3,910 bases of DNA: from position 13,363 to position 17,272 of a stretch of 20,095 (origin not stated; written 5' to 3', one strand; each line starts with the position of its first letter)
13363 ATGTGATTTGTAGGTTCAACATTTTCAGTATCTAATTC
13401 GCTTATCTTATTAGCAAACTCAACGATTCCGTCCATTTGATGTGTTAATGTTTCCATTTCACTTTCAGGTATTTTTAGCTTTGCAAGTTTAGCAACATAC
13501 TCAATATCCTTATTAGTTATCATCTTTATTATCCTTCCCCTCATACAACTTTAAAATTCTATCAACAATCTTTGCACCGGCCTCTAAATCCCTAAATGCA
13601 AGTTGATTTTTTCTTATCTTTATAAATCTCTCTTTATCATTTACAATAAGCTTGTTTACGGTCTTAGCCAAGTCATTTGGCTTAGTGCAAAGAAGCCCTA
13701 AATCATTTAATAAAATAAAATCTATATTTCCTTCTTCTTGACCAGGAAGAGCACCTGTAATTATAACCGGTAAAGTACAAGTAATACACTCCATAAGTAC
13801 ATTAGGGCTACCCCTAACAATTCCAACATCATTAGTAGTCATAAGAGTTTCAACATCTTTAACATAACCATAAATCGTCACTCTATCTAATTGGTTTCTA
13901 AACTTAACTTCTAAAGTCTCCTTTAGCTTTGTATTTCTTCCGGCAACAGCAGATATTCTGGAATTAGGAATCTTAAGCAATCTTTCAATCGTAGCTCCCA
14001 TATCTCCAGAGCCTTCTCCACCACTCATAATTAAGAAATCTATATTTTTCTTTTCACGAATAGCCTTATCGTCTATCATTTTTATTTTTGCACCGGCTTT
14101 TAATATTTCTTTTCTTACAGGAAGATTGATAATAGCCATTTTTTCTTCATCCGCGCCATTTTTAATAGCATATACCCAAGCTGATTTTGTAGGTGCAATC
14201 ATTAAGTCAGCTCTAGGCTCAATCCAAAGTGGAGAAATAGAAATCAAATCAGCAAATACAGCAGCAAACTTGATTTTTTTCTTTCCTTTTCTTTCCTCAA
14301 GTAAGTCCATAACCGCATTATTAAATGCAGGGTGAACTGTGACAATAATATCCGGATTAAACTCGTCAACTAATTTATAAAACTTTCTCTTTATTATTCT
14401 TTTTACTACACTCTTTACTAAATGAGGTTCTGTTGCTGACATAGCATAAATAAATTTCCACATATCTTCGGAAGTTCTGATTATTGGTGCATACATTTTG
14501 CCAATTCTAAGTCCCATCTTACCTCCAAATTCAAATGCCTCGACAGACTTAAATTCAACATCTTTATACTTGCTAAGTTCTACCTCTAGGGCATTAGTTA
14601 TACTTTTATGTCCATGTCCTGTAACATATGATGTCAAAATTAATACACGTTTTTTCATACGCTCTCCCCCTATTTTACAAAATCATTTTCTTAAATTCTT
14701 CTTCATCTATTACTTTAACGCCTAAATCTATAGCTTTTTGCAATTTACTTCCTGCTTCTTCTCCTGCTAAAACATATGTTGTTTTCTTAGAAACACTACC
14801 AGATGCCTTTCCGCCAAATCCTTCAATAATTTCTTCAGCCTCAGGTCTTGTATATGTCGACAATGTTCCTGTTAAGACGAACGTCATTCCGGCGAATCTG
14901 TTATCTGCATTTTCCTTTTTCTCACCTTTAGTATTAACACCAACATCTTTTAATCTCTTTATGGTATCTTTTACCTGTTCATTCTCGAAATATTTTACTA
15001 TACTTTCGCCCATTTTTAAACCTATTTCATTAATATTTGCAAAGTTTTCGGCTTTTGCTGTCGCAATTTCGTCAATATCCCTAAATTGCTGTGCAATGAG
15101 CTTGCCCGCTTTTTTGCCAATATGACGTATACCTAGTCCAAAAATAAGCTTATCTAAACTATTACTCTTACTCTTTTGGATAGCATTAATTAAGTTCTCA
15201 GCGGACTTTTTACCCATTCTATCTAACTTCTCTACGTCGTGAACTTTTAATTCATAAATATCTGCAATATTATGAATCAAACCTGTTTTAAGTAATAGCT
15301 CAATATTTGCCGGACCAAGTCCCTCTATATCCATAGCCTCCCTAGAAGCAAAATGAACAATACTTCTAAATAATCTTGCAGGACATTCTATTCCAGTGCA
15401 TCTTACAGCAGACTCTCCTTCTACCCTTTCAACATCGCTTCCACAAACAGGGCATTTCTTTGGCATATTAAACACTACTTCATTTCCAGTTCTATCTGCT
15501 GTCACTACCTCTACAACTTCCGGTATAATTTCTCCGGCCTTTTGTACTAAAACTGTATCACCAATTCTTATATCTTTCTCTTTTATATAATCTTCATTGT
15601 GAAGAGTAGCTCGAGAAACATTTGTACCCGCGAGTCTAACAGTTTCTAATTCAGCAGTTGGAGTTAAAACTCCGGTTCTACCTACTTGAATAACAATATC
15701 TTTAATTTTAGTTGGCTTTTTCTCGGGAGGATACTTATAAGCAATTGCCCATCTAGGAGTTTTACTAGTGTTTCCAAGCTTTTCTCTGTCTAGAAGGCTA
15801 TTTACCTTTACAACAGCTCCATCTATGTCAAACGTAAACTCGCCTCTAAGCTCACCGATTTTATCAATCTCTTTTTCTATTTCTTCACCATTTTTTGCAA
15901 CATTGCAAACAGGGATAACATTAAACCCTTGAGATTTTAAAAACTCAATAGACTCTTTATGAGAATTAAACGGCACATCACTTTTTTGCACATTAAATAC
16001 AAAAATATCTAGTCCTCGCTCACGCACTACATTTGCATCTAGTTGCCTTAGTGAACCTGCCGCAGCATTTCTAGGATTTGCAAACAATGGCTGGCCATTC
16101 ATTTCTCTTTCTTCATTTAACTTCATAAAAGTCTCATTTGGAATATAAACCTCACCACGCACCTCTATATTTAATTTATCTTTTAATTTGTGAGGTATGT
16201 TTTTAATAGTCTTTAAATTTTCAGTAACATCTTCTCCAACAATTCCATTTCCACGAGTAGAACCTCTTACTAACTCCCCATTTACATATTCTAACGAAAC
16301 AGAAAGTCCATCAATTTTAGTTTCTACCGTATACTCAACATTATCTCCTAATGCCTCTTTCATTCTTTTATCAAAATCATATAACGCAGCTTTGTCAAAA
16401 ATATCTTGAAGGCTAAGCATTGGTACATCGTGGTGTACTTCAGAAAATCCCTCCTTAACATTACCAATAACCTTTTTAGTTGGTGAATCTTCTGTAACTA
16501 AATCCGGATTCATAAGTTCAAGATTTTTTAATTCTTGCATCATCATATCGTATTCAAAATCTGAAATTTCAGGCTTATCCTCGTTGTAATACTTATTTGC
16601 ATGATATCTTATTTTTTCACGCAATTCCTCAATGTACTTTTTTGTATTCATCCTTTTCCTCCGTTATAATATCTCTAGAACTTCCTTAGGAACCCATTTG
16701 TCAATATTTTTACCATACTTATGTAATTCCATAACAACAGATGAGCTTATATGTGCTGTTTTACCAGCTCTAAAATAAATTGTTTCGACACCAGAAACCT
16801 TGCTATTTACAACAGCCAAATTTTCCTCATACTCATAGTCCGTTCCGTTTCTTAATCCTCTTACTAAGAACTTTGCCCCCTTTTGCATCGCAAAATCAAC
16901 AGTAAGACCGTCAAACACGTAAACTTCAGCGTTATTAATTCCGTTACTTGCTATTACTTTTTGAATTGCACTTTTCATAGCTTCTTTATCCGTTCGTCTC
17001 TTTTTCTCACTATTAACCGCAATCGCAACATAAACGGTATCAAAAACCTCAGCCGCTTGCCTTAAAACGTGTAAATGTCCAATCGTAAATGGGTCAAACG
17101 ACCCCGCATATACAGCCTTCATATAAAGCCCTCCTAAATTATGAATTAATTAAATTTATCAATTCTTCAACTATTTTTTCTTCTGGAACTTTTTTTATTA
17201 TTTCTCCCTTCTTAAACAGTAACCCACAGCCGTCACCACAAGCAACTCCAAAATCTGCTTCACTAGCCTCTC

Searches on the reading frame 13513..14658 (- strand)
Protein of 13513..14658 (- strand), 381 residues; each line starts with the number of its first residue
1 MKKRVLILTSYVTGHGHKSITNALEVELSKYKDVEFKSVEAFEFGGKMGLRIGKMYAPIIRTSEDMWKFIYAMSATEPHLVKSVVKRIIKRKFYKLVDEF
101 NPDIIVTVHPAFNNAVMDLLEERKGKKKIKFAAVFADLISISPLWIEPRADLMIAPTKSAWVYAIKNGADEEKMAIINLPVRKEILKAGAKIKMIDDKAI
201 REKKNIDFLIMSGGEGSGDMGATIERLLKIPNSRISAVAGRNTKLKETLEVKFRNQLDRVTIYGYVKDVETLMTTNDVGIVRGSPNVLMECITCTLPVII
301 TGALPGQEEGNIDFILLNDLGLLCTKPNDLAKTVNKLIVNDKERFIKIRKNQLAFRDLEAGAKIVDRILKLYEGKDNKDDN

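Call 72: search_protein_families(library=pfam, proteins=[window:13513-14658:-], max_evalue=0.001)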
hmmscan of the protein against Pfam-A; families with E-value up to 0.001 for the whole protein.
window:13513-14658:- (381 aa): 3 families
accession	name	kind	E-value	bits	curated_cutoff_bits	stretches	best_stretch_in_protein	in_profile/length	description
PF06925.17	MGDG_synth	-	8.2e-16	59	25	1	51-181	38-169/169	Monogalactosyldiacylglycerol (MGDG) synthase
PF13692.12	Glyco_trans_1_4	-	4.7e-07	30.6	27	1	238-338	38-140/142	Glycosyl transferases group 1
PF00534.26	Glycos_transf_1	-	5.2e-06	26.5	26.4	1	237-344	51-162/172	Glycosyl transferases group 1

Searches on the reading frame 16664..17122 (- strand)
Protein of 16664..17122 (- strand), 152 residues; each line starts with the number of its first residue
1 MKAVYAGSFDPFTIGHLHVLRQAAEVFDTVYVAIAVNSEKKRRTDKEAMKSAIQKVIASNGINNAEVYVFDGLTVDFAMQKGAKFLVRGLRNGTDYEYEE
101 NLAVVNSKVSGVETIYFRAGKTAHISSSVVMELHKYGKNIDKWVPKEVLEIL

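Call 87: search_protein_families(library=pfam, proteins=[window:16664-17122:-], max_evalue=0.001)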
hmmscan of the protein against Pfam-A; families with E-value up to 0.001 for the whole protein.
window:16664-17122:- (152 aa): 1 family
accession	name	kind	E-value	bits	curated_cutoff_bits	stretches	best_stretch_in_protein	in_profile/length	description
PF01467.32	CTP_transf_like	-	6.9e-17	62.3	21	1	4-130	1-130/133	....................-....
